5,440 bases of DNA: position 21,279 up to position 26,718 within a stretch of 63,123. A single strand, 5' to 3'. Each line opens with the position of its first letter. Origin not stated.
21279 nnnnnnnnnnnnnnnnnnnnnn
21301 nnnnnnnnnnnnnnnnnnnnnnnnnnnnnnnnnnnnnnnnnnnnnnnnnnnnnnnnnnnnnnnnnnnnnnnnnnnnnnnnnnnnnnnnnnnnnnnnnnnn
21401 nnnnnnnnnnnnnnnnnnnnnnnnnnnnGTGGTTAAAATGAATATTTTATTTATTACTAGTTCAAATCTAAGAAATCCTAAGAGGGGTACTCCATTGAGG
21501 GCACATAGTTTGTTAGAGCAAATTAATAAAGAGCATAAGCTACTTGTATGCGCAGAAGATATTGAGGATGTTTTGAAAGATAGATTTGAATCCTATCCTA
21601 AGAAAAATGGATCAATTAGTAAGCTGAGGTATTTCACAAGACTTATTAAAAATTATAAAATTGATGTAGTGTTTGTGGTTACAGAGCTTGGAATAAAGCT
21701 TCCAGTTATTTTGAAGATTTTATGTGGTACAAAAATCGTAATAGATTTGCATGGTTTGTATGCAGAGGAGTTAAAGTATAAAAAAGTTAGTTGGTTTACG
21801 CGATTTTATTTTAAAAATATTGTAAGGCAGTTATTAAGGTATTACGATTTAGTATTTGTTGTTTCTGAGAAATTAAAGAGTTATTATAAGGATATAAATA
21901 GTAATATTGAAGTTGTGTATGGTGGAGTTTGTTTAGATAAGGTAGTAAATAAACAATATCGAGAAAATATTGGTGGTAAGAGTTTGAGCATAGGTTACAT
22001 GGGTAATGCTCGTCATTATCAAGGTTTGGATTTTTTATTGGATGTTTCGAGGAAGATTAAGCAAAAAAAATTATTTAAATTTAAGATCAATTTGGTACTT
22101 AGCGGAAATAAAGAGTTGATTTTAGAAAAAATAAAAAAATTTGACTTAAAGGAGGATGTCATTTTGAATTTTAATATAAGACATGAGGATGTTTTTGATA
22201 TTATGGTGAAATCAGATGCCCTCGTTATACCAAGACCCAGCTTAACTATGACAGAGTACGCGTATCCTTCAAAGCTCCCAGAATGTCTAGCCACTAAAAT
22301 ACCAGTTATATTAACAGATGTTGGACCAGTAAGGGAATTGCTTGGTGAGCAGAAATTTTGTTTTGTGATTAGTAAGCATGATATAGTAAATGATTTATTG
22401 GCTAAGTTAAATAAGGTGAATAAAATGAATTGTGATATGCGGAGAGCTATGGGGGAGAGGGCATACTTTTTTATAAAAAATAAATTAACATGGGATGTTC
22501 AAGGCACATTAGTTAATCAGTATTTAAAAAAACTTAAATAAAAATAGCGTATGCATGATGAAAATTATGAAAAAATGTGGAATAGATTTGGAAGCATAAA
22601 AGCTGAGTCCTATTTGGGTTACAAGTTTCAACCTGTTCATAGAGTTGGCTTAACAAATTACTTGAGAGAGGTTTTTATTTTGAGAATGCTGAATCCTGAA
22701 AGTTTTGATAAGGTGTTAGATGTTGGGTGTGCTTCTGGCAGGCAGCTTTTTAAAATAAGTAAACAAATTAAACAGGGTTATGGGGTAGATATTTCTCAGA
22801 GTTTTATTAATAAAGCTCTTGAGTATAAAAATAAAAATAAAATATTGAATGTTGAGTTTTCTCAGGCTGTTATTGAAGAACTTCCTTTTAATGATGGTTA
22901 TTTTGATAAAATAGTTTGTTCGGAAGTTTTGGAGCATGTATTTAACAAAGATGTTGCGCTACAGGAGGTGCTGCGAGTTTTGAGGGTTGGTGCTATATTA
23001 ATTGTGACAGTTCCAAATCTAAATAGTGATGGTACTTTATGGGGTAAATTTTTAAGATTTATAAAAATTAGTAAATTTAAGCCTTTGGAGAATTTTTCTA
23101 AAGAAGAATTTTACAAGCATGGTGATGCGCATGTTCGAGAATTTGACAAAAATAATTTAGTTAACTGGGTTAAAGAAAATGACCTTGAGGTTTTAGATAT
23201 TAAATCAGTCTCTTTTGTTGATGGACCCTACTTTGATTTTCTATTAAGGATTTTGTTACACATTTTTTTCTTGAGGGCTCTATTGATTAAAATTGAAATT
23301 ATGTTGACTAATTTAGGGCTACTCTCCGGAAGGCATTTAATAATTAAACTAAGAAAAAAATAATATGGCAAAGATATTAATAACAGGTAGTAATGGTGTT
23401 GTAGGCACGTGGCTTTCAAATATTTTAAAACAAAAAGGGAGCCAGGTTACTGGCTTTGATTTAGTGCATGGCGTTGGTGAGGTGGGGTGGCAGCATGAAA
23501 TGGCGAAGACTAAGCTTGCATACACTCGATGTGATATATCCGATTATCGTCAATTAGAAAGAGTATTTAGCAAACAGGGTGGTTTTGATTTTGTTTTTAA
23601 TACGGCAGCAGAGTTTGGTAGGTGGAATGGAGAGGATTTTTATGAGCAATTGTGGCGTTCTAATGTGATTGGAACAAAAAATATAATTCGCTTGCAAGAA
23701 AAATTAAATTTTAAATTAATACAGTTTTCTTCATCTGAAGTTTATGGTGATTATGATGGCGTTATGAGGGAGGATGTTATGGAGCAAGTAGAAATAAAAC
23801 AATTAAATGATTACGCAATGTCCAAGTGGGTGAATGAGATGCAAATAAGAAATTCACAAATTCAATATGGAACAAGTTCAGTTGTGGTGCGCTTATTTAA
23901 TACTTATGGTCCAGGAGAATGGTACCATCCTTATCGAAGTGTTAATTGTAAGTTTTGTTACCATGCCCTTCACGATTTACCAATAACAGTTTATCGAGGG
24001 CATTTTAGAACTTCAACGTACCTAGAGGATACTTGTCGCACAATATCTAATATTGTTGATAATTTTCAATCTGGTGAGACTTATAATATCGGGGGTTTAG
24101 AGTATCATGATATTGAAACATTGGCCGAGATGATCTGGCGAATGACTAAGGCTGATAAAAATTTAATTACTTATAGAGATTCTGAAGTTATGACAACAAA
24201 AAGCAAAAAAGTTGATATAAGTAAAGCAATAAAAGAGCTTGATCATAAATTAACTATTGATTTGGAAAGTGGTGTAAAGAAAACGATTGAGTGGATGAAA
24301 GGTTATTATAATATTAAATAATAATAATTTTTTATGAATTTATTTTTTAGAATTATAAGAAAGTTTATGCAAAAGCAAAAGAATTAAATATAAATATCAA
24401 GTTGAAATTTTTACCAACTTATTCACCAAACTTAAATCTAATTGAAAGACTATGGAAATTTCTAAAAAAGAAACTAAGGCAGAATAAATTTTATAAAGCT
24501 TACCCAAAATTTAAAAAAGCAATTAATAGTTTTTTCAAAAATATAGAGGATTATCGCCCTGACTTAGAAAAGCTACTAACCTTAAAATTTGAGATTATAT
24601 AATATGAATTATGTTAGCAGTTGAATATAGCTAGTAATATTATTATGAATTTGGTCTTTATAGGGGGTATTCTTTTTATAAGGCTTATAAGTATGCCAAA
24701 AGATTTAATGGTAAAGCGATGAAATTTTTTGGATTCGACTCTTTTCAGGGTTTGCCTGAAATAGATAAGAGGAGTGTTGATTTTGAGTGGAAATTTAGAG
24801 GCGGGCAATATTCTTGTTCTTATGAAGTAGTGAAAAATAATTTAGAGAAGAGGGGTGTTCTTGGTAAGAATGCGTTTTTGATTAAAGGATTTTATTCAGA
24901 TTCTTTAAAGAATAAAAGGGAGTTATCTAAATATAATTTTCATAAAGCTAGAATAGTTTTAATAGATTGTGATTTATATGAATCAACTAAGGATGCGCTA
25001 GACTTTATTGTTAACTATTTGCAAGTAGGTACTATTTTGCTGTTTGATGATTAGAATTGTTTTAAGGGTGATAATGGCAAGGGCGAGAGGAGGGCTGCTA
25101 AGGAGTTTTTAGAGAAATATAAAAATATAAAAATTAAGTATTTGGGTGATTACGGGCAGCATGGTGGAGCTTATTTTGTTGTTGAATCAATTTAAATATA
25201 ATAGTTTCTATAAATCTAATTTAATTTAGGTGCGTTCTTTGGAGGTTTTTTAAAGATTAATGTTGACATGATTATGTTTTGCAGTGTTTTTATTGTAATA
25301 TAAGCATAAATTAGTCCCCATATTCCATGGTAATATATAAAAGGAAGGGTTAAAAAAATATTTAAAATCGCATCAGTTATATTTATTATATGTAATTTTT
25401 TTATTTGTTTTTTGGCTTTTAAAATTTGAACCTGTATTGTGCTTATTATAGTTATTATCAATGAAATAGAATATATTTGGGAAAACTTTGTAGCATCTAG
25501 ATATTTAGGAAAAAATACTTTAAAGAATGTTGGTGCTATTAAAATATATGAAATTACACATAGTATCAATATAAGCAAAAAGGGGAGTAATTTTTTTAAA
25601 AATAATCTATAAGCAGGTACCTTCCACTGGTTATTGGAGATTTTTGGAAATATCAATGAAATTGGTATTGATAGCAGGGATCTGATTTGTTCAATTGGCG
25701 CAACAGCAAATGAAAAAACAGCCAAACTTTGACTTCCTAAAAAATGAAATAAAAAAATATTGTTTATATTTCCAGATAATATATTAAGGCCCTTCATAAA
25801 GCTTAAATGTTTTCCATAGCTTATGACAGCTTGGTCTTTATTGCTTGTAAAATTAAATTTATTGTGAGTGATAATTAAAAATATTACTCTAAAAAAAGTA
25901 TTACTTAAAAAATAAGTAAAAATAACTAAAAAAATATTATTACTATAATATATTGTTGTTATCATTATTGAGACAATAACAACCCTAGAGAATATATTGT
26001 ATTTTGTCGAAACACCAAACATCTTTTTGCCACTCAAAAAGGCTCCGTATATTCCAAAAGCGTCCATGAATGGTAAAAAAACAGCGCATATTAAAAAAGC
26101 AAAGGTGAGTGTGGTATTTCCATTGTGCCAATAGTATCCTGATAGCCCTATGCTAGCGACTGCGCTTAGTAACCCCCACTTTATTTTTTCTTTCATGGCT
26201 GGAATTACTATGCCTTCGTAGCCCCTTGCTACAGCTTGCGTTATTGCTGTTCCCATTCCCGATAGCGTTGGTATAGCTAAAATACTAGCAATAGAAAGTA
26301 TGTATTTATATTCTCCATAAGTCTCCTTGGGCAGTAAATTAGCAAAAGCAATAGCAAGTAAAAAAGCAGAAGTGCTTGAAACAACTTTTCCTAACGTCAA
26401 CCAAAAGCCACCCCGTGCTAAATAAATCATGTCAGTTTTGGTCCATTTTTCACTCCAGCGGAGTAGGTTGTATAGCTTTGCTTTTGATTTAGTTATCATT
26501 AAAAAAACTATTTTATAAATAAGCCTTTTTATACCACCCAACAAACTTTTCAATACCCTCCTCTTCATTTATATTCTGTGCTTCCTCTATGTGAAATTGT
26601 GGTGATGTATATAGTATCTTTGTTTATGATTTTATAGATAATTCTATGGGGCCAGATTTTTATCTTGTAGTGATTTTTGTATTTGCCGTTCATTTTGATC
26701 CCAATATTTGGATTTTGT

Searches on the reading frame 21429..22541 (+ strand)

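Call 48: search_protein_families(library=pfam, proteins=[window:21429-22541:+], max_evalue=0.001)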
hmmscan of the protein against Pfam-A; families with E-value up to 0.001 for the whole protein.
window:21429-22541:+ (370 aa): 4 families
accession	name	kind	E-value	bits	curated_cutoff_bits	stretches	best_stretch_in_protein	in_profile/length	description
PF00534.26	Glycos_transf_1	-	1.8e-14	54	26.4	1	180-346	10-170/172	Glycosyl transferases group 1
PF13439.12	Glyco_transf_4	-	3e-13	50.6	28.5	1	37-170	21-169/170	Glycosyltransferase Family 4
PF13692.12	Glyco_trans_1_4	-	4.4e-12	46.9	27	1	187-329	3-138/142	Glycosyl transferases group 1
PF13579.12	Glyco_trans_4_4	-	1.6e-05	25.7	29.7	1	61-156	55-145/158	Glycosyl transferase 4-like domain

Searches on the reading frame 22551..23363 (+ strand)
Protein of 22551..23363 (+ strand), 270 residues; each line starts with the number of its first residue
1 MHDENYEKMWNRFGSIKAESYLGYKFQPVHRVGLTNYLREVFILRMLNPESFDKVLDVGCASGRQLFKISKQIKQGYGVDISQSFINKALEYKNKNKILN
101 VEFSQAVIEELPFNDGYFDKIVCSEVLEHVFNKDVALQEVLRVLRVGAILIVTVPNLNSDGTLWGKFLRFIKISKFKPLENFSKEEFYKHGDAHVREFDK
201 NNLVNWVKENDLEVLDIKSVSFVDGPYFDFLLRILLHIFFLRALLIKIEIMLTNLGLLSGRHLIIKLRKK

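Call 48: search_protein_families(library=pfam, proteins=[window:22551-23363:+], max_evalue=0.001)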
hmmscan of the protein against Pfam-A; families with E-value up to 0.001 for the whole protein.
window:22551-23363:+ (270 aa): 9 families
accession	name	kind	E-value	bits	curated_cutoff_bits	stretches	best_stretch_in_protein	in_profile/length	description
PF13847.12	Methyltransf_31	-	4.6e-24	85.2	27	1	53-156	5-113/145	Methyltransferase domain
PF08241.18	Methyltransf_11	-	1e-21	77.8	21.2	1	56-152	1-95/95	Methyltransferase domain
PF13649.12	Methyltransf_25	-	3.9e-19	69.6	27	1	55-147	1-96/97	Methyltransferase domain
PF13489.12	Methyltransf_23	-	6.9e-17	62.1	27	1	43-215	13-162/164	Methyltransferase domain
PF08242.18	Methyltransf_12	-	6.9e-15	56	30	1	56-150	1-98/98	Methyltransferase domain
PF01209.24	Ubie_methyltran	-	2.1e-13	50.6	20.1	1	38-152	35-151/233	ubiE/COQ5 methyltransferase family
PF07021.18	MetW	-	2e-09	37.8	21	1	43-158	7-113/193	Methionine biosynthesis protein MetW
PF05401.17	NodS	-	2.3e-05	24.8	24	1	49-153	41-145/201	Nodulation protein S (NodS)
PF03291.22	mRNA_G-N7_MeTrfase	-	0.00065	19.3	26.6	0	37-157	43-185/315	mRNA (guanine-N(7))-methyltransferase domain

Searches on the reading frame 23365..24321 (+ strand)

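Call 48: search_protein_families(library=pfam, proteins=[window:23365-24321:+], max_evalue=0.001)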
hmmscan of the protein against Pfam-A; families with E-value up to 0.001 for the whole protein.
window:23365-24321:+ (318 aa): 6 families
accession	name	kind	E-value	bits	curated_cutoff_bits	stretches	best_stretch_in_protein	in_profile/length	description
PF01370.27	Epimerase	-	3.2e-35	122.1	20.9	1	4-243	1-240/240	NAD dependent epimerase/dehydratase family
PF16363.11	GDP_Man_Dehyd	-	6e-28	98.7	27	1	5-307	1-332/332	GDP-mannose 4,6 dehydratase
PF04321.23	RmlD_sub_bind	-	8.3e-17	61.6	27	1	3-281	2-251/287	RmlD substrate binding domain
PF07993.18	NAD_binding_4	-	1.4e-09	37.9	20.1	1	74-179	89-206/258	Male sterility protein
PF01073.25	3Beta_HSD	-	4.4e-09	36.2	22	1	5-188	1-189/280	3-beta hydroxysteroid dehydrogenase/isomerase family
PF02719.21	Polysacc_synt_2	-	4.8e-05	23.1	20.2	1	4-117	1-121/293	Polysaccharide biosynthesis protein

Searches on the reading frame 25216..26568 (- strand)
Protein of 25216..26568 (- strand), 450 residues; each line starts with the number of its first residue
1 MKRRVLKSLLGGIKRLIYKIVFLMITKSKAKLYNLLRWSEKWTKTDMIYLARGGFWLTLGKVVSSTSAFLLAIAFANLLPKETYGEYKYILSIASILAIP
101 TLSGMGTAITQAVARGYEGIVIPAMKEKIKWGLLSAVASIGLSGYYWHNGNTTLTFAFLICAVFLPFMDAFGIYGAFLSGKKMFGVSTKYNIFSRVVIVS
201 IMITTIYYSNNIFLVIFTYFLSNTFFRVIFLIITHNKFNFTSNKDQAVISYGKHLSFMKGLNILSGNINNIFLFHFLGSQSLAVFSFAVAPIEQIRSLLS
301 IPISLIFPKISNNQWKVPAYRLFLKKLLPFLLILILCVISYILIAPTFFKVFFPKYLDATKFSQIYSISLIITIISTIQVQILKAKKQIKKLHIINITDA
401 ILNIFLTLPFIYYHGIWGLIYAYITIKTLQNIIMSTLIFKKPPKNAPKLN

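Call 48: search_protein_families(library=pfam, proteins=[window:25216-26568:-], max_evalue=0.001)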
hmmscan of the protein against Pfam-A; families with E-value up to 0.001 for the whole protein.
window:25216-26568:- (450 aa): 1 family
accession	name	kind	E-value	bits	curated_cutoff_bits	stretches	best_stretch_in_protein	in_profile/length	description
PF01943.22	Polysacc_synt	-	8.8e-14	52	28.2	1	50-313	1-273/274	Polysaccharide biosynthesis protein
